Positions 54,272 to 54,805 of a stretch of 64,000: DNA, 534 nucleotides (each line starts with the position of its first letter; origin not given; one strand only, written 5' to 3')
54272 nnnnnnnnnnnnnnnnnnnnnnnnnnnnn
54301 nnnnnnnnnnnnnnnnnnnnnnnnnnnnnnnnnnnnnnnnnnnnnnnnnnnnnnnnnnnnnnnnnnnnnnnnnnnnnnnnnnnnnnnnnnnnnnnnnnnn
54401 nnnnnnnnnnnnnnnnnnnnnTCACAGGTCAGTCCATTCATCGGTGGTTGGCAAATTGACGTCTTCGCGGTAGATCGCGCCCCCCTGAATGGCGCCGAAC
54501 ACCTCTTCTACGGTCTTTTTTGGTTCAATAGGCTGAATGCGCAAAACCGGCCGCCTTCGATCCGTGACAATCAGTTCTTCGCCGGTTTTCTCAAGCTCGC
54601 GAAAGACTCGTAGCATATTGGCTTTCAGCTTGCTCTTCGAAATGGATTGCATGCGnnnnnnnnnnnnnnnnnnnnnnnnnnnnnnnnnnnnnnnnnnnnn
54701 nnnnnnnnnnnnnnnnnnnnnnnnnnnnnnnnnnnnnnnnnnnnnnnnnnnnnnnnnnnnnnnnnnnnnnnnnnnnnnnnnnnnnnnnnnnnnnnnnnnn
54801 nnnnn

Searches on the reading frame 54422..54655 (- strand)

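Call 76: search_protein_families(library=pfam, proteins=[window:54422-54655:-], max_evalue=0.001)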
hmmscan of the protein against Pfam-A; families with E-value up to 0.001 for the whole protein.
window:54422-54655:- (77 aa): 1 family
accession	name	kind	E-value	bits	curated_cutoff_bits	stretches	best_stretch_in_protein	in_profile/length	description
PF02604.26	PhdYeFM_antitox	-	1.3e-05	25.3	29.8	1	2-44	1-43/74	Antitoxin Phd_YefM, type II toxin-antitoxin system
